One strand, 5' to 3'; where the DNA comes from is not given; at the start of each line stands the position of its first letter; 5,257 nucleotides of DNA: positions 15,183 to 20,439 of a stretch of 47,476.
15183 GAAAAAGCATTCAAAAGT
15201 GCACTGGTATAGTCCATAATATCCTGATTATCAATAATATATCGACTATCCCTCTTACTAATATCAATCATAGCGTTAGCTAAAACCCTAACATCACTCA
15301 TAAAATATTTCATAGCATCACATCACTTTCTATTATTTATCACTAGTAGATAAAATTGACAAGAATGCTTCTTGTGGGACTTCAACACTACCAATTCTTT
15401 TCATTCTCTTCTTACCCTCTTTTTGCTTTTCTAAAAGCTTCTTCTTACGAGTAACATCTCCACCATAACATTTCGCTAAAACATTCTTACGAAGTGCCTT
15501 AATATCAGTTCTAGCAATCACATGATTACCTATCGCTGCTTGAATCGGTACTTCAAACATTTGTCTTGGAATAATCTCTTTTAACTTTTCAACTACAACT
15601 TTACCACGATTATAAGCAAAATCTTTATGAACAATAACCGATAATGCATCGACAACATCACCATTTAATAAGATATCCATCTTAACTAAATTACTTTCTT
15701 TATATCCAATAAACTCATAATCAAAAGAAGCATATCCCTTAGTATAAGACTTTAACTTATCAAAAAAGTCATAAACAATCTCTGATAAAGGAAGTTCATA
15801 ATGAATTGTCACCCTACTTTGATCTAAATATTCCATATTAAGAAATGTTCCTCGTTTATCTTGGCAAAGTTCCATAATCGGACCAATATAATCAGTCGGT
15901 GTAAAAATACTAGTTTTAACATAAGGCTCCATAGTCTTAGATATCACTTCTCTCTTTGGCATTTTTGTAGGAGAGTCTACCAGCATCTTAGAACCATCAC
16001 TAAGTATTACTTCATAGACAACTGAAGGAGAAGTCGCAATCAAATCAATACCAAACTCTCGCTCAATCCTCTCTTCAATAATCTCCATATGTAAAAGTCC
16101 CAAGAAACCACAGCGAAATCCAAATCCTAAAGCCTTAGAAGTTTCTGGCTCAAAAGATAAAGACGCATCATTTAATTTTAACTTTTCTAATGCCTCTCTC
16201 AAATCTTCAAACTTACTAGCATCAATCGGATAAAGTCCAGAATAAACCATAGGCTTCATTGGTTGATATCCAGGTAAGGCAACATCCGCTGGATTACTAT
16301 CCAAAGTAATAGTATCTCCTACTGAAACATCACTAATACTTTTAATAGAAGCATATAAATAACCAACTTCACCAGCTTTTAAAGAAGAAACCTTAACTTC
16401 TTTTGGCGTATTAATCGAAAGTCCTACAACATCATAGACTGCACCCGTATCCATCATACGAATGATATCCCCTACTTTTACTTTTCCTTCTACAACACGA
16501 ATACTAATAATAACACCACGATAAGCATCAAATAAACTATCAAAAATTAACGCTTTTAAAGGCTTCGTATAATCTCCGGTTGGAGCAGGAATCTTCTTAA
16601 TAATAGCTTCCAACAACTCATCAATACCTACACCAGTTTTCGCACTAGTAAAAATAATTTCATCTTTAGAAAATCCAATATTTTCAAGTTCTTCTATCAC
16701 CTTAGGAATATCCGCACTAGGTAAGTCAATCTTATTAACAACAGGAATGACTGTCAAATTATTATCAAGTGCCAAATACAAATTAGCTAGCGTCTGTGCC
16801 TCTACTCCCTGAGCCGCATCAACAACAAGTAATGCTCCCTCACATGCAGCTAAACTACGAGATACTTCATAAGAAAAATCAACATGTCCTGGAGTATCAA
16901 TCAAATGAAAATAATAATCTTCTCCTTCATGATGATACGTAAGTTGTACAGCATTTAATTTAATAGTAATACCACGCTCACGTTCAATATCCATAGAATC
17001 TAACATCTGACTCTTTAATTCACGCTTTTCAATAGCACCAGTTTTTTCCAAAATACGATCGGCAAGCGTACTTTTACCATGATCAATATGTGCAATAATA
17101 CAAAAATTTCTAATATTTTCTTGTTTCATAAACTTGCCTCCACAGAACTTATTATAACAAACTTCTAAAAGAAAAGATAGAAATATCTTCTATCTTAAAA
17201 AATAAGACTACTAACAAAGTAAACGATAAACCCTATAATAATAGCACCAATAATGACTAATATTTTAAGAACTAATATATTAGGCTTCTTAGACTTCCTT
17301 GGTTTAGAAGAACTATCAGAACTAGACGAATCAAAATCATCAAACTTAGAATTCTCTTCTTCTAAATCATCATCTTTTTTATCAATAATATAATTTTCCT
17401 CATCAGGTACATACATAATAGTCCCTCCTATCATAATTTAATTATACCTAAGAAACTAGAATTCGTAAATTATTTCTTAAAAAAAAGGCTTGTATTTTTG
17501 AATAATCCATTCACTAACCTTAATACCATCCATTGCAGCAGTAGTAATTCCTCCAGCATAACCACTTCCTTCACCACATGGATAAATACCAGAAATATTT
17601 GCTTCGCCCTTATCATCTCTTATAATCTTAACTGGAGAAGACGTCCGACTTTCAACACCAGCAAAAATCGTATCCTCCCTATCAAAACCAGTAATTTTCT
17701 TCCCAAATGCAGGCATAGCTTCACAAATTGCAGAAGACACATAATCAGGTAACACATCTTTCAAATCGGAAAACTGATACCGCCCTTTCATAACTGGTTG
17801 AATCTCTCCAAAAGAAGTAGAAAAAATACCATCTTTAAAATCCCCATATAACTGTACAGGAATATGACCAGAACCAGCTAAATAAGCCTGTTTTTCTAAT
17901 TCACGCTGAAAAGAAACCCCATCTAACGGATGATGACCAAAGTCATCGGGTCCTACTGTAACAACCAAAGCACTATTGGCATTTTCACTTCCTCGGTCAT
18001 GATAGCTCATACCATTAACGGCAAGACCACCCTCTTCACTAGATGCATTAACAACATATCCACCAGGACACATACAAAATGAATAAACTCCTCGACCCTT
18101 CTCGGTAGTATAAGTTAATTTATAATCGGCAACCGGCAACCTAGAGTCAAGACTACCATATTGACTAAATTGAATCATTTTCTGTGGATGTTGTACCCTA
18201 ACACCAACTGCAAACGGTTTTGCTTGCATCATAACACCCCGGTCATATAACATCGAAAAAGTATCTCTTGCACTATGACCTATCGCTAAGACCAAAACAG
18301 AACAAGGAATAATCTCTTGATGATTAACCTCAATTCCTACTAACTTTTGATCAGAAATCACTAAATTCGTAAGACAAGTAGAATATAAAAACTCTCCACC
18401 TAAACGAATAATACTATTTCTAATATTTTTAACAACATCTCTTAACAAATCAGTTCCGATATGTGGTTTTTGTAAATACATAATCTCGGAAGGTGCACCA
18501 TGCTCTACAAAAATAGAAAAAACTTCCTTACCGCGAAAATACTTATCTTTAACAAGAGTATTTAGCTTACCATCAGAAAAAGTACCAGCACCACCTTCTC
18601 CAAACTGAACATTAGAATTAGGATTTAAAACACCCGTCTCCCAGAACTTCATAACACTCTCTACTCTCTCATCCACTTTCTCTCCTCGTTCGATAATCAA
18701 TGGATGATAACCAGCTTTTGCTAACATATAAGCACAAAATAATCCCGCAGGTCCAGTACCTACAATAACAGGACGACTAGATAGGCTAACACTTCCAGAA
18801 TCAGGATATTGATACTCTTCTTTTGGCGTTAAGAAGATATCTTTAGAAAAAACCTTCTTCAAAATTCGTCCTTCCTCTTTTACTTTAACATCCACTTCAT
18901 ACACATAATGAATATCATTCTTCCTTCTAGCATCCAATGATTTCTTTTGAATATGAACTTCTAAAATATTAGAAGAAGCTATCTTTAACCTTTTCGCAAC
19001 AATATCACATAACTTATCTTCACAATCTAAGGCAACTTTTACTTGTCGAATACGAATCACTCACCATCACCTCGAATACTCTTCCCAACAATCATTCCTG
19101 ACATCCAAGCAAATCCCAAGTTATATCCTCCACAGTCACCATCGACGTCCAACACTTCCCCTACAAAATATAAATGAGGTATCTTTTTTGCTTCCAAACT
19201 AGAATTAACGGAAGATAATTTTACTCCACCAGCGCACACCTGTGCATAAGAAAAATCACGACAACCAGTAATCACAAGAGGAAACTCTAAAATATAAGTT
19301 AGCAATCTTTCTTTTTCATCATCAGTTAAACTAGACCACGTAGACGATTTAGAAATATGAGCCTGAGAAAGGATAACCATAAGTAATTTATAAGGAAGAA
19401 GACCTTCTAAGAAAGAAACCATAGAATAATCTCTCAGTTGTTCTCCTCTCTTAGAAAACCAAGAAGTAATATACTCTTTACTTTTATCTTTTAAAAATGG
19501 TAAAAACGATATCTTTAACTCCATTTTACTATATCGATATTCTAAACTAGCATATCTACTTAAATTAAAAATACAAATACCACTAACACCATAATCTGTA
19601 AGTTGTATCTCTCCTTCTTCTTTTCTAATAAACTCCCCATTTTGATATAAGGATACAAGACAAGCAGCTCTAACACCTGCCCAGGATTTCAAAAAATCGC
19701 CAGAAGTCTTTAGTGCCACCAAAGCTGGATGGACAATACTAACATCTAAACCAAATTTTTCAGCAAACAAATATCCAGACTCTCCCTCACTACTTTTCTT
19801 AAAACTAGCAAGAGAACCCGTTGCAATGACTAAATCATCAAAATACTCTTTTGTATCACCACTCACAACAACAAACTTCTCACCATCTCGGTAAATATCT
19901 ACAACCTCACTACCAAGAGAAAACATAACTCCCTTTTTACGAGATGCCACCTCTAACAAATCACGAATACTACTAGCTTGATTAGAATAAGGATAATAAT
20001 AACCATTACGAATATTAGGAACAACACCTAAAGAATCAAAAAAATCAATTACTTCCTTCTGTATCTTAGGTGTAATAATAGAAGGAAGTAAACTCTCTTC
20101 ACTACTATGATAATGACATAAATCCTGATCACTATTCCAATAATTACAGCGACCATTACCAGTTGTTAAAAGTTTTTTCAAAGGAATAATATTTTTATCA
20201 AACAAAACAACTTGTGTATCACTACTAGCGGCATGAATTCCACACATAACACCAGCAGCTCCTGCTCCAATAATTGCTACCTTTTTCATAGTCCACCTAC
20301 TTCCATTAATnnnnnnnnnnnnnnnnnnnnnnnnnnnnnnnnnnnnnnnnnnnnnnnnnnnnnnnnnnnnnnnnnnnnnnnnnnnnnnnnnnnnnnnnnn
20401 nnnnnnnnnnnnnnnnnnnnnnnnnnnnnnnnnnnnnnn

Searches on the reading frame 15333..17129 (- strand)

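Call 109: search_protein_families(library=pfam, proteins=[window:15333-17129:-], max_evalue=0.0001)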
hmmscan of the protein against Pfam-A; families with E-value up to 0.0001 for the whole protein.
window:15333-17129:- (598 aa): 5 families
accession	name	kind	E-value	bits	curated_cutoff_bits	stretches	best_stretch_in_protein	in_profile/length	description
PF00009.33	GTP_EFTU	-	7.8e-59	198.9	26.5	1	4-181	1-187/188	Elongation factor Tu GTP binding domain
PF06421.17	LepA_C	-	8.3e-51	171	29.7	1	488-593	1-106/107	GTP-binding protein LepA C-terminus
PF00679.30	EFG_C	-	2.2e-26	92.2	27.9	1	399-486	2-88/89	Elongation factor G C-terminus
PF03144.31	GTP_EFTU_D2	-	3.1e-08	34.4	30.3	1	205-275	1-73/73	Elongation factor Tu domain 2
PF01926.29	MMR_HSR1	-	7.2e-05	23.3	21.9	0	16-133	9-113/113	50S ribosome-binding GTPase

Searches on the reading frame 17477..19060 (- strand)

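Call 109: search_protein_families(library=pfam, proteins=[window:17477-19060:-], max_evalue=0.0001)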
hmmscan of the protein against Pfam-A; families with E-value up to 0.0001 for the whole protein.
window:17477-19060:- (527 aa): 6 families
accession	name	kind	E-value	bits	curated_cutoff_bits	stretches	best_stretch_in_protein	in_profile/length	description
PF21688.3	FAD-depend_C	-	7.2e-74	248.7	27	1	282-473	1-197/197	FAD-dependent protein, C-terminal domain-like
PF03486.20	HI0933_like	-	1.7e-08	34.6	50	1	98-263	4-165/244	HI0933-like protein Rossmann domain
PF01266.30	DAO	-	7e-07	29.5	27.9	0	98-127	3-32/353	FAD dependent oxidoreductase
PF07992.20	Pyr_redox_2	-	5.5e-06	26.4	26.1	0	98-264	4-111/291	Pyridine nucleotide-disulphide oxidoreductase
PF13450.12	NAD_binding_8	-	5.9e-06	26.9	21.9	1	99-128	1-30/68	NAD(P)-binding Rossmann-like domain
PF13738.12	Pyr_redox_3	-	4.2e-05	23.4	30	1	98-129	1-33/305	Pyridine nucleotide-disulphide oxidoreductase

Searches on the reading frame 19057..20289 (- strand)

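Call 109: search_protein_families(library=pfam, proteins=[window:19057-20289:-], max_evalue=0.0001)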
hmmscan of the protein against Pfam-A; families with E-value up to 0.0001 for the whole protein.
window:19057-20289:- (410 aa): 5 families
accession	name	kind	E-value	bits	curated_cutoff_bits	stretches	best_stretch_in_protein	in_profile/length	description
PF03486.20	HI0933_like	-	4.6e-51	174.1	50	1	3-403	2-243/244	HI0933-like protein Rossmann domain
PF22780.1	HI0933_like_1st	-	9.5e-19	68.2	27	1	187-351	1-165/165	HI0933-like protein barrel and H2TH domain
PF07992.20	Pyr_redox_2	-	2.3e-11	44.1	26.1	1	2-163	1-112/291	Pyridine nucleotide-disulphide oxidoreductase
PF01266.30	DAO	-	2.8e-08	34.1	27.9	0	3-34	1-33/353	FAD dependent oxidoreductase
PF01134.28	GIDA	-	8.3e-05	22.2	22.1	0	3-34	1-32/391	Glucose inhibited division protein A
